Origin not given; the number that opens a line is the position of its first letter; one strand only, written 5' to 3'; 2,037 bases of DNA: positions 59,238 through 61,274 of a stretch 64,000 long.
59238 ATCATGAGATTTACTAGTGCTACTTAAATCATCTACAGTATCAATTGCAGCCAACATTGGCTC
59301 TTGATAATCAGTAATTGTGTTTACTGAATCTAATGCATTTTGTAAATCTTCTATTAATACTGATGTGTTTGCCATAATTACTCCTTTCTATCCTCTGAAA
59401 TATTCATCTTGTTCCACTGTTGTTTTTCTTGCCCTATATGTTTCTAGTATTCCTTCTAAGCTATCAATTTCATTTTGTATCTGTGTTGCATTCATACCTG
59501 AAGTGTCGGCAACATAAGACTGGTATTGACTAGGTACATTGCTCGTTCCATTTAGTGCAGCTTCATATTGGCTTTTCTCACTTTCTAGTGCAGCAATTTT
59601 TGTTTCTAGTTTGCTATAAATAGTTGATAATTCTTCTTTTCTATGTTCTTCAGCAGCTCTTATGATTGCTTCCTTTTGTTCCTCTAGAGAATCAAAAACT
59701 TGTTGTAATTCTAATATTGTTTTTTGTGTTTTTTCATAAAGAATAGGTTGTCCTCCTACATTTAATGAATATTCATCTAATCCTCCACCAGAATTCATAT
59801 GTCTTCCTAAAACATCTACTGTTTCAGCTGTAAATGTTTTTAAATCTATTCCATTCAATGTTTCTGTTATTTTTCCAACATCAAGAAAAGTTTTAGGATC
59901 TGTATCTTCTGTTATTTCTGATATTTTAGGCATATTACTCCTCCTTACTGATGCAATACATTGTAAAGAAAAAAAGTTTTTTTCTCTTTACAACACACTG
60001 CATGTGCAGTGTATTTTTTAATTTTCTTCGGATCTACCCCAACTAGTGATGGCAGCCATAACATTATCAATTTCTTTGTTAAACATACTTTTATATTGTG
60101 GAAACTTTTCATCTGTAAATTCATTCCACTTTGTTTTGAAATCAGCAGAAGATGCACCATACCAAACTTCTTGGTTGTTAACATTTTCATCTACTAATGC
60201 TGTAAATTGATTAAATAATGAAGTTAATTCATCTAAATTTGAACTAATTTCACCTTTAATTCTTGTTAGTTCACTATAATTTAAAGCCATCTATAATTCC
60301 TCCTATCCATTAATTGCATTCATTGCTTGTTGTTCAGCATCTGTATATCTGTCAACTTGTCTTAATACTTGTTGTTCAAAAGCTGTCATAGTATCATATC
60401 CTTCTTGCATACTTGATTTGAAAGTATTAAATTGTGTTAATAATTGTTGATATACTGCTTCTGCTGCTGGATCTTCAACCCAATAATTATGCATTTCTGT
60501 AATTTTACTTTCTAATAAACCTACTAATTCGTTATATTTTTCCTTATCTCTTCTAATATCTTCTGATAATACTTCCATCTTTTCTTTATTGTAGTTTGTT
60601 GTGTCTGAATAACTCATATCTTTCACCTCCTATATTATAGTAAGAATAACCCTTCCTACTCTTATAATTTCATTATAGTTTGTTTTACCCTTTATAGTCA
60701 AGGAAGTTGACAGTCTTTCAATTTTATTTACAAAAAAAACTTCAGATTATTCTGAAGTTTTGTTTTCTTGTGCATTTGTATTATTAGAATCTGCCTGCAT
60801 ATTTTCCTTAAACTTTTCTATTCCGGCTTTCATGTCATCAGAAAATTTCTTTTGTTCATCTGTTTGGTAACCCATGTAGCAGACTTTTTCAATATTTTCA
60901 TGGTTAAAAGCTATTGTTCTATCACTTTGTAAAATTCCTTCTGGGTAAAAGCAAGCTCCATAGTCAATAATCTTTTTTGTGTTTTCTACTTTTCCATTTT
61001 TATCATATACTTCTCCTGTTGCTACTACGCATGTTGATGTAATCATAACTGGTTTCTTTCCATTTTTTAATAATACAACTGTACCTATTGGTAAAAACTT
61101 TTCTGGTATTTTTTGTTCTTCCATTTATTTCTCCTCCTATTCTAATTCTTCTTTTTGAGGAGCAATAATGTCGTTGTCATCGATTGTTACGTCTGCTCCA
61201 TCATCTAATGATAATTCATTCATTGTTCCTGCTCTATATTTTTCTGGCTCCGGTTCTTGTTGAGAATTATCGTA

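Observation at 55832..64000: Type VIIb-secretion-style cargo island without visible machinery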

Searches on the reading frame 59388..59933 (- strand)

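Call 3: search_protein_families(library=pfam, max_evalue=0.1, proteins=[window:59388-59933:-])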
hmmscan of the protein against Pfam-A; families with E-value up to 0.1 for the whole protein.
window:59388-59933:- (181 aa): 8 families
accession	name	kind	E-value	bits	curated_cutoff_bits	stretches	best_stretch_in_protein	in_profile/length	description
PF06277.17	EutA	-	0.0021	17.4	27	1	46-155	160-271/475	Ethanolamine utilisation protein EutA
PF16326.10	ABC_tran_CTD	-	0.0089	16.7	32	1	106-139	10-42/69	ABC transporter C-terminal domain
PF25764.1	KIF21A_4th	-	0.0089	16.1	33.1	1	67-144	57-137/183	KIF21A-like domain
PF00992.25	Troponin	-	0.017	15.8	26.2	1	74-146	14-93/134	Troponin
PF01327.26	Pep_deformylase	-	0.023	14.7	22.8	1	140-171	122-153/156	Polypeptide deformylase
PF10473.14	CENP-F_leu_zip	-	0.034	14.7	34.5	0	70-131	23-79/140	Leucine-rich repeats of kinetochore protein Cenp-F/LEK1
PF24922.1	ACBP4_C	-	0.047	14.4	31.2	1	110-175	2-66/105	Acyl-CoA-binding domain-containing protein 4-6, C-terminal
PF06745.19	ATPase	-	0.054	13.3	26.6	1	56-172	21-124/231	KaiC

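Call 11: search_protein_families(library=ncbifam, max_evalue=0.1, proteins=[window:59388-59933:-])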
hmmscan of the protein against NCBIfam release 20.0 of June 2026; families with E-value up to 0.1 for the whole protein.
window:59388-59933:- (181 aa): 4 families
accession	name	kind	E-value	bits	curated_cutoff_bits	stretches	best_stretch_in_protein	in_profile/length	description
TIGR00996.1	Mtu_fam_mce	paralog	0.024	13.8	140.5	1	93-175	202-280/291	MCE family protein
NF008180.0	PRK10929.1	equivalog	0.061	11.1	809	1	66-154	356-447/1109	miniconductance mechanosensitive channel MscM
NF003422.0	PRK04863.1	equivalog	0.08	10.5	699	1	65-175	346-456/1486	chromosome partition protein MukB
NF006543.0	PRK09039.1-2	equivalog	0.093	12.5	305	0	71-171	61-162/350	peptidoglycan -binding protein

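Call 79: search_protein_families(library=phrogs, max_evalue=0.001, proteins=[window:59388-59933:-])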
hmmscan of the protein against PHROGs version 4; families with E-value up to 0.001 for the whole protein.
window:59388-59933:- (181 aa): 1 family
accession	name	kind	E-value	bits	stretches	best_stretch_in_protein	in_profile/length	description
phrog_77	-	DNA, RNA and nucleotide metabolism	0.00017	21.2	1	68-175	662-784/967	SbcC-like subunit of palindrome specific endonuclease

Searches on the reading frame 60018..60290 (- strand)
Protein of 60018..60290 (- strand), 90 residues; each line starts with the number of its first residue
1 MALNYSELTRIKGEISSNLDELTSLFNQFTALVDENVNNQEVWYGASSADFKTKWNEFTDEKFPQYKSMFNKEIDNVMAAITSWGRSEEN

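Call 3: search_protein_families(library=pfam, max_evalue=0.1, proteins=[window:60018-60290:-])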
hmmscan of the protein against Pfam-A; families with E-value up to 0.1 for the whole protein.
window:60018-60290:- (90 aa): 4 families
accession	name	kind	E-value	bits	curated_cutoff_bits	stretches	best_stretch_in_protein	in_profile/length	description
PF06013.18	WXG100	-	0.0057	17.3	27.3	1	3-60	4-58/86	Proteins of 100 residues with WXG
PF18151.6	DUF5601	-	0.0083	16.7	23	0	16-51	14-49/65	Domain of unknown function (DUF5601)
PF17279.8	DUF5344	-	0.039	14.9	27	0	36-89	25-82/87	Family of unknown function (DUF5344)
PF21109.2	Stonustoxin_helical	-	0.076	13.6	27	0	49-89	26-65/96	Stonustoxin helical domain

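Call 11: search_protein_families(library=ncbifam, max_evalue=0.1, proteins=[window:60018-60290:-])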
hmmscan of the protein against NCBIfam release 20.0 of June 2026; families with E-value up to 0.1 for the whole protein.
window:60018-60290:- (90 aa): 2 families
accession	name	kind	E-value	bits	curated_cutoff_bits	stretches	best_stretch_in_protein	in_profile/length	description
NF045750.1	MPN338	equivalog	0.0019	16.7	430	1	26-76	200-252/642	MPN338 family protein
TIGR03930.1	WXG100_ESAT6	subfamily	0.0047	17.1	44.85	1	3-60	4-58/90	WXG100 family type VII secretion target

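Call 79: search_protein_families(library=phrogs, max_evalue=0.001, proteins=[window:60018-60290:-])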
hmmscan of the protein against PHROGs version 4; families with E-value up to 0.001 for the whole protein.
window:60018-60290:- (90 aa): 0 families

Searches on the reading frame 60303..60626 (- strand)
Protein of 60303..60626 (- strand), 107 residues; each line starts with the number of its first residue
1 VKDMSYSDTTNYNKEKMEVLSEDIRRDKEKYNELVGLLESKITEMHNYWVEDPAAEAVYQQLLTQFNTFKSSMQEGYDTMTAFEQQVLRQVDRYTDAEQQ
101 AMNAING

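Call 3: search_protein_families(library=pfam, max_evalue=0.1, proteins=[window:60303-60626:-])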
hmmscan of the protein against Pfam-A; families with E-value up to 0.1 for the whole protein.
window:60303-60626:- (107 aa): 4 families
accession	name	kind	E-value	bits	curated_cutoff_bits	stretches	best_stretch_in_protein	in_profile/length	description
PF06013.18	WXG100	-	0.00022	21.9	27.3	1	11-99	3-86/86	Proteins of 100 residues with WXG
PF07793.16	DUF1631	-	0.013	14.5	33.7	1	32-106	428-499/741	Protein of unknown function (DUF1631)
PF05615.18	THOC7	-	0.024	15.4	28.7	0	53-103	41-87/136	Tho complex subunit 7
PF00489.22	IL6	-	0.09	12.8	27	1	10-64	100-154/186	Interleukin-6/G-CSF/MGF family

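Call 11: search_protein_families(library=ncbifam, max_evalue=0.1, proteins=[window:60303-60626:-])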
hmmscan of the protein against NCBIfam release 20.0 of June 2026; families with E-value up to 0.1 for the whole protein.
window:60303-60626:- (107 aa): 2 families
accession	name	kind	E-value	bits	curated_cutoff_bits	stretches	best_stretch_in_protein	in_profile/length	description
TIGR03930.1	WXG100_ESAT6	subfamily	2.4e-05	24.5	44.85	1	11-101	3-88/90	WXG100 family type VII secretion target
NF035934.1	ESAT6_2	subfamily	0.015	15.5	100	1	16-102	9-90/96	pore-forming ESAT-6 family protein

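Call 15: search_solved_structures(query=window:60303-60626:-, max_evalue=1)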
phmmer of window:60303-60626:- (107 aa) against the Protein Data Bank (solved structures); distinct sequences matched with E-value up to 1: 5.
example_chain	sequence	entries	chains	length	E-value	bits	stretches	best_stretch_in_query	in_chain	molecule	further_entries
9tas_A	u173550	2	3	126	0.17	15.4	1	54-100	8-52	De novo photoenzyme photoABLE1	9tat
9taq_A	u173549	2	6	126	0.27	14.8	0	54-100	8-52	De novo photoenzyme variant ABLE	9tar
6x8n_A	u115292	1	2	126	0.3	14.6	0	54-100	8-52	De novo designed ABLE protein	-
6fvt_R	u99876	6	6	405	0.38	14.3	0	13-47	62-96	26S proteasome regulatory subunit RPN7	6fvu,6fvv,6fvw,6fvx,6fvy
3jck_D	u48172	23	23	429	0.39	14.3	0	13-47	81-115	26S proteasome regulatory subunit RPN7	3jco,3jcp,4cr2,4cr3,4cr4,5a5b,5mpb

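Call 79: search_protein_families(library=phrogs, max_evalue=0.001, proteins=[window:60303-60617:-])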
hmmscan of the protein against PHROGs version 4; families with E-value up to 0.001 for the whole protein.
window:60303-60617:- (104 aa): 0 families

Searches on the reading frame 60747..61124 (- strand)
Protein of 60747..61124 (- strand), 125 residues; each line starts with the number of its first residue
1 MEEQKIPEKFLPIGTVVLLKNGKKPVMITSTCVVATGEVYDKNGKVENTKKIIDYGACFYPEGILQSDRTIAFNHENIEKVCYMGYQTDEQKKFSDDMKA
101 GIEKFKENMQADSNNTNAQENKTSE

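Call 3: search_protein_families(library=pfam, max_evalue=0.1, proteins=[window:60747-61124:-])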
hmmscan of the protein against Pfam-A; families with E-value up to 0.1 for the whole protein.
window:60747-61124:- (125 aa): 1 family
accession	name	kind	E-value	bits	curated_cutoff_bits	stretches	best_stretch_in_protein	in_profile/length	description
PF13780.11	DUF4176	-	8.6e-24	83.8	25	1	10-94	1-74/74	Domain of unknown function (DUF4176)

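Call 11: search_protein_families(library=ncbifam, max_evalue=0.1, proteins=[window:60747-61124:-])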
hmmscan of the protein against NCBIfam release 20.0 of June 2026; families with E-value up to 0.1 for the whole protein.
window:60747-61124:- (125 aa): 0 families

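Call 79: search_protein_families(library=phrogs, max_evalue=0.001, proteins=[window:60747-61124:-])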
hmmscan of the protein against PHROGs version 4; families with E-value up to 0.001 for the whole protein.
window:60747-61124:- (125 aa): 1 family
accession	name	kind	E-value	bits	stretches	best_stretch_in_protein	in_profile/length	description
phrog_14657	-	unknown function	2.4e-17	63.9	1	3-100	8-94/106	-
